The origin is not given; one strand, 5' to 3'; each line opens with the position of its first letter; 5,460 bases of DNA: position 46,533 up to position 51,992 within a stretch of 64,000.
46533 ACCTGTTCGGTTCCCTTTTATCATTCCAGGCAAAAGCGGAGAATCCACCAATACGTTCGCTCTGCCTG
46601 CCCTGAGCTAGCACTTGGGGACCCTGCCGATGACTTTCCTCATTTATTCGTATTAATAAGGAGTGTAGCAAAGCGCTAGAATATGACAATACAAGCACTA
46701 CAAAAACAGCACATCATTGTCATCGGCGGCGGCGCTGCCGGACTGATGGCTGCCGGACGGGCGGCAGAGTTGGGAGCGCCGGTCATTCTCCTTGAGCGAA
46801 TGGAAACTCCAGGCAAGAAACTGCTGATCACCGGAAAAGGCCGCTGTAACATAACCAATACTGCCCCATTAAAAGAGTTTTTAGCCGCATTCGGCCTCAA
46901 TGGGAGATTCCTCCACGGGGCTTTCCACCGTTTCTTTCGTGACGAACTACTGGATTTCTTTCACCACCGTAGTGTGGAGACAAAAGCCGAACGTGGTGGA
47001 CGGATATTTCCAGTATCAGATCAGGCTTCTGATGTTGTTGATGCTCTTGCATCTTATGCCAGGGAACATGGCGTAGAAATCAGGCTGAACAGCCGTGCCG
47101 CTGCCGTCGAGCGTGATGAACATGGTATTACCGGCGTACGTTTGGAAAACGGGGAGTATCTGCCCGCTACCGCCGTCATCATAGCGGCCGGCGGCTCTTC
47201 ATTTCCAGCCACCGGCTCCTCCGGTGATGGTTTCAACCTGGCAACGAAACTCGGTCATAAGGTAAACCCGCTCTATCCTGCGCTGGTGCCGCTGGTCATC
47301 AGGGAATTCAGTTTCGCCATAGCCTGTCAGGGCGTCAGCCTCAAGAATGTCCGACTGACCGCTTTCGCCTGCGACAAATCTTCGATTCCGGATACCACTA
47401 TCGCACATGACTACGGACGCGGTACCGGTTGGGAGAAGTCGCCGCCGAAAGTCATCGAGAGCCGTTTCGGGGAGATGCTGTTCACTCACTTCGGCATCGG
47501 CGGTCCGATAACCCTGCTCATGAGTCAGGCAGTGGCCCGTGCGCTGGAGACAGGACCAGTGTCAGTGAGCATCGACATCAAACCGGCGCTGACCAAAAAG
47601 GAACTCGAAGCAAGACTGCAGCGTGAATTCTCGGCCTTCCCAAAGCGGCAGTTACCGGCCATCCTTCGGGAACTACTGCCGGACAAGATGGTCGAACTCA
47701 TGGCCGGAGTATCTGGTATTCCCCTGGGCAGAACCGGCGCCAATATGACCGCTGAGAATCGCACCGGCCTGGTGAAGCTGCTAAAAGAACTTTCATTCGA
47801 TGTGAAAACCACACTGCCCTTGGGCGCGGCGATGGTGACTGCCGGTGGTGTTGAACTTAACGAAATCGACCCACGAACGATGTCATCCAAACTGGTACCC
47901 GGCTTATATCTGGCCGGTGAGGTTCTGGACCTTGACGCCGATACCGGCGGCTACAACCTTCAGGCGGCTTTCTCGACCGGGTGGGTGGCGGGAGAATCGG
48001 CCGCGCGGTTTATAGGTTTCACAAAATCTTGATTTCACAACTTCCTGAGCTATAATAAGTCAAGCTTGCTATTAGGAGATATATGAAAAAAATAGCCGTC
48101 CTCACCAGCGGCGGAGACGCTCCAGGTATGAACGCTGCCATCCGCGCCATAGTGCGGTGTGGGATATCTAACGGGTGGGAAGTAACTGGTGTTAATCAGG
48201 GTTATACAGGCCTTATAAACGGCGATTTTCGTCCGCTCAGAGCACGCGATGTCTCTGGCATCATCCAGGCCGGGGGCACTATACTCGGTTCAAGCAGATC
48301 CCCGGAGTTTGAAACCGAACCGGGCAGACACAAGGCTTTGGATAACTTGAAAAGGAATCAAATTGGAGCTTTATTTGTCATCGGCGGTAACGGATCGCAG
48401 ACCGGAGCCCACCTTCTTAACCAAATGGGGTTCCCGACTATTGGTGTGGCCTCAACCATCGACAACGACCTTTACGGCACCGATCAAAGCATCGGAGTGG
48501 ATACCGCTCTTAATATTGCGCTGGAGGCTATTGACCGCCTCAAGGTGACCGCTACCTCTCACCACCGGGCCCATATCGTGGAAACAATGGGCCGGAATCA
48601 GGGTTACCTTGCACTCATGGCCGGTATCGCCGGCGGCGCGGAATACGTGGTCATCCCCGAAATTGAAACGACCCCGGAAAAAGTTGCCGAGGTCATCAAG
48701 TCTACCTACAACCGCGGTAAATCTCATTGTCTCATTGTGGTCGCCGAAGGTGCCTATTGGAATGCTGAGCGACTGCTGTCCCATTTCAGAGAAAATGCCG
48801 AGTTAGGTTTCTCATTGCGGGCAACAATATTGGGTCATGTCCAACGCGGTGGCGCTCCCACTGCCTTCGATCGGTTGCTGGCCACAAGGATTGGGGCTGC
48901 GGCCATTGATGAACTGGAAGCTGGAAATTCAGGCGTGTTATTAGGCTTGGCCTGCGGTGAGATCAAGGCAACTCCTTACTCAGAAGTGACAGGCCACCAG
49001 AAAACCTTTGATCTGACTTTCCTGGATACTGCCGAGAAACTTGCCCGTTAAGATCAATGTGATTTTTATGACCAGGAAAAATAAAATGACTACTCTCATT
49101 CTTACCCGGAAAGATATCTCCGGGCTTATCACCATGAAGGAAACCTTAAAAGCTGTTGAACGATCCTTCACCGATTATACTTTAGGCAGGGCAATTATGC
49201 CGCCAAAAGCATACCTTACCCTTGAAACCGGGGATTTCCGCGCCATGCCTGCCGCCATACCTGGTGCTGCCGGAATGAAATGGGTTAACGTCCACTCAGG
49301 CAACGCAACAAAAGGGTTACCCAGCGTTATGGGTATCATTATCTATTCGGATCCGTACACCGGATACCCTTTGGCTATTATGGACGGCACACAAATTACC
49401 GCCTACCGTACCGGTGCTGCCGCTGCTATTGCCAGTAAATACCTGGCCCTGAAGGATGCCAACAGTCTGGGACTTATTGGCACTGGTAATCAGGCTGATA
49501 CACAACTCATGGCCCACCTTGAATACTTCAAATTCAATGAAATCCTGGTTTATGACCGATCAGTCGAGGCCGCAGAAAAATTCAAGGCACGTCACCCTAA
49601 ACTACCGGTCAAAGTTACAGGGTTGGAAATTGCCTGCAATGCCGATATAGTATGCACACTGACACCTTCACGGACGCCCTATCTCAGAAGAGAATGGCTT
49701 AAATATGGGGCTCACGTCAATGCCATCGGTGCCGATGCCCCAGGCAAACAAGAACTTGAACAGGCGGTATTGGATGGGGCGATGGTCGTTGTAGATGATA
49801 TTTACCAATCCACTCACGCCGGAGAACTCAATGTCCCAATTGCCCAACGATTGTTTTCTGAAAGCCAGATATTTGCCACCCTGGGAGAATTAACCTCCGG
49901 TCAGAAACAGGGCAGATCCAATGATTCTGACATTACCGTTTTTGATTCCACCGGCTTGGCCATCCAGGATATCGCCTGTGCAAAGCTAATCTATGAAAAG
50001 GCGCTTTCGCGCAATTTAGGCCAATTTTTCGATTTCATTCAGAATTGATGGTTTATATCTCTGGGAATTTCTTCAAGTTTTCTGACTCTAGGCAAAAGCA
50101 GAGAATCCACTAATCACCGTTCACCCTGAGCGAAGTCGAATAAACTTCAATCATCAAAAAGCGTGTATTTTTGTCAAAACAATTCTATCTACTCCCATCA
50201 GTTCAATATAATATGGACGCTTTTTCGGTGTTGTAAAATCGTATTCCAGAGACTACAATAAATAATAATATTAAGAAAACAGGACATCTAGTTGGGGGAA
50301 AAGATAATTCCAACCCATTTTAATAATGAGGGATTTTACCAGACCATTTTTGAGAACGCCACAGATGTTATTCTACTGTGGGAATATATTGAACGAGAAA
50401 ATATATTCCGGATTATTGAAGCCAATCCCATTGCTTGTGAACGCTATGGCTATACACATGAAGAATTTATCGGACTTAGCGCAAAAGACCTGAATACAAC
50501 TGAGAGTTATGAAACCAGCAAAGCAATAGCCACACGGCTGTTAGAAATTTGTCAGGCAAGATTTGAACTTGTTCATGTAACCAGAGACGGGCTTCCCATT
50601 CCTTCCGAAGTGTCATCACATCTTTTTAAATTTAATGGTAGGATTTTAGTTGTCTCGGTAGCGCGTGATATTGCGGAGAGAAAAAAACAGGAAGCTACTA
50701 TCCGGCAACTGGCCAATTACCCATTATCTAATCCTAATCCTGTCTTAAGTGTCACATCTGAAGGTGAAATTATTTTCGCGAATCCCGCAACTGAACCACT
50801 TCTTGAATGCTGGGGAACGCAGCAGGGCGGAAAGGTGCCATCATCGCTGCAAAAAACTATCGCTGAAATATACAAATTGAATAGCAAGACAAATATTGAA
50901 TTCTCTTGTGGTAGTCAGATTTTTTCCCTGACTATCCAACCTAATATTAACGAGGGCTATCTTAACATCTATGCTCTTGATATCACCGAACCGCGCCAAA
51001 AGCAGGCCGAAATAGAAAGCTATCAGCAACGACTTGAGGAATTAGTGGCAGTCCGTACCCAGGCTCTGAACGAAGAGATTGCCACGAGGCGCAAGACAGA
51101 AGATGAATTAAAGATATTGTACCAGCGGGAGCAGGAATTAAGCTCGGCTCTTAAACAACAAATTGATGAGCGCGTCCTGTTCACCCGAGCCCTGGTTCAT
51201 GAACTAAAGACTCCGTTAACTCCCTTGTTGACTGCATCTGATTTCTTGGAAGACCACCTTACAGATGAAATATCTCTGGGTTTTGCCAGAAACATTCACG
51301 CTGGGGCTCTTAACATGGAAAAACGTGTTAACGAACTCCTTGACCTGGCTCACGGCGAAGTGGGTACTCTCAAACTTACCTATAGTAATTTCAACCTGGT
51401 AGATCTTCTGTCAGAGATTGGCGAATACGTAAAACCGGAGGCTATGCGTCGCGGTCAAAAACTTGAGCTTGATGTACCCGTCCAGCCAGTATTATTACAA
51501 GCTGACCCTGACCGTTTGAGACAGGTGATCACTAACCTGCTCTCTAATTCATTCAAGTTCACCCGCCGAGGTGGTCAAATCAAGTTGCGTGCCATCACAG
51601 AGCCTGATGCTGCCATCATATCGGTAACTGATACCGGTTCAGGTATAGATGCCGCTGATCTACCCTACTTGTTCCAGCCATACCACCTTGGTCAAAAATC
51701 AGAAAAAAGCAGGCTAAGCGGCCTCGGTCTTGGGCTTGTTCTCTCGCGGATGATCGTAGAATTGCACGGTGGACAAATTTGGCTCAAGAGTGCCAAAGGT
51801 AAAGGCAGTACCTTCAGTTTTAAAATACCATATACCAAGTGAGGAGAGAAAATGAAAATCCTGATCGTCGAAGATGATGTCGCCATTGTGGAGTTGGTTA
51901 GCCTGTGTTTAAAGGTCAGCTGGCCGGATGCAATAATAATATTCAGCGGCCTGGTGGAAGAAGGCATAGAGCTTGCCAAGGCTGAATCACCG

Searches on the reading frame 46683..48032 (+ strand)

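Call 16: search_protein_families(library=pfam, proteins=[window:46683-48032:+], max_evalue=0.001)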
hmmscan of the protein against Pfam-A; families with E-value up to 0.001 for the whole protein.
window:46683-48032:+ (449 aa): 13 families
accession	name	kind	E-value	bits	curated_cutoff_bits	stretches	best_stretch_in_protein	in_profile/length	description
PF03486.20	HI0933_like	-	2.4e-85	286.3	50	1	10-438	2-243/244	HI0933-like protein Rossmann domain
PF22780.1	HI0933_like_1st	-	1.3e-30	106.9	27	1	257-385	35-165/165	HI0933-like protein barrel and H2TH domain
PF01266.30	DAO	-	1.4e-13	51.6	27.9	2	115-173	148-206/353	FAD dependent oxidoreductase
PF07992.20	Pyr_redox_2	-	2.1e-11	44.2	26.1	2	116-171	183-237/291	Pyridine nucleotide-disulphide oxidoreductase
PF01134.28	GIDA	-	8.3e-11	42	22.1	1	11-37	2-28/391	Glucose inhibited division protein A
PF12831.13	FAD_oxidored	-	9.8e-11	42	27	1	11-163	2-138/416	FAD dependent oxidoreductase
PF00890.30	FAD_binding_2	-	1.1e-10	41.7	20.4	1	11-41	2-32/414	FAD binding domain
PF00070.33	Pyr_redox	-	1.9e-10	41.5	22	1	10-44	1-35/82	Pyridine nucleotide-disulphide oxidoreductase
PF01494.25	FAD_binding_3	-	1.1e-07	31.8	22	1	10-156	3-140/349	FAD binding domain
PF01593.30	Amino_oxidase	-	1.9e-07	31.2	19.8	1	76-171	165-256/443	Flavin containing amine oxidoreductase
PF13738.12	Pyr_redox_3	-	7.9e-06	25.8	30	0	12-40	1-30/305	Pyridine nucleotide-disulphide oxidoreductase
PF01262.27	AlaDh_PNT_C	-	4.2e-05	23.5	23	1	2-41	22-61/214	Alanine dehydrogenase/PNT, C-terminal domain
PF05834.18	Lycopene_cycl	-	0.00023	20.8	23.4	0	11-40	2-33/380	Lycopene cyclase protein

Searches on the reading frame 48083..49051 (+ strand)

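Call 16: search_protein_families(library=pfam, proteins=[window:48083-49051:+], max_evalue=0.001)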
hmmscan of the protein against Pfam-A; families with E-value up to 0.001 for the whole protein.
window:48083-49051:+ (322 aa): 1 family
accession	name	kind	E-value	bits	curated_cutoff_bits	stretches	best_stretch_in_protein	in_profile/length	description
PF00365.25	PFK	-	2.2e-107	359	30.9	1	3-276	1-275/277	Phosphofructokinase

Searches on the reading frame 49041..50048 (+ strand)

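Call 16: search_protein_families(library=pfam, proteins=[window:49041-50048:+], max_evalue=0.001)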
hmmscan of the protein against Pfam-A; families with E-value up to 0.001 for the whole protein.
window:49041-50048:+ (335 aa): 2 families
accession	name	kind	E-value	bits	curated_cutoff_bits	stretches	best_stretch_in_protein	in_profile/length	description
PF02423.21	OCD_Mu_crystall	-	1.2e-95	320.6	24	1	18-324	3-313/314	Ornithine cyclodeaminase/mu-crystallin family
PF01488.26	Shikimate_DH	-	3.1e-05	24.5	24.3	1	140-222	12-97/138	Shikimate / quinate 5-dehydrogenase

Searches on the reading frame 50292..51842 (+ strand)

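Call 16: search_protein_families(library=pfam, proteins=[window:50292-51842:+], max_evalue=0.001)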
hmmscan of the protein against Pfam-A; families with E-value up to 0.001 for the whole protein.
window:50292-51842:+ (516 aa): 6 families
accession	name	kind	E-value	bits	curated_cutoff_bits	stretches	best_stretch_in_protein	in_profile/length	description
PF02518.31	HATPase_c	-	4.2e-28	98.4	26.4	1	405-515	2-110/111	Histidine kinase-, DNA gyrase B-, and HSP90-like ATPase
PF13426.13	PAS_9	-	1.1e-11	45.4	27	1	39-129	11-103/103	PAS domain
PF00512.31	HisKA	-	1.9e-09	37.9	26.9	1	295-356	3-64/66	His Kinase A (phospho-acceptor) domain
PF13188.13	PAS_8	-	1.6e-06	28.3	21.8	0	15-61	2-40/65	PAS domain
PF08448.16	PAS_4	-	4.3e-06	27.4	23.1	1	39-131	15-109/110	PAS fold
PF00989.32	PAS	-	5.9e-06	26.7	22.6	0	15-127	2-113/113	PAS fold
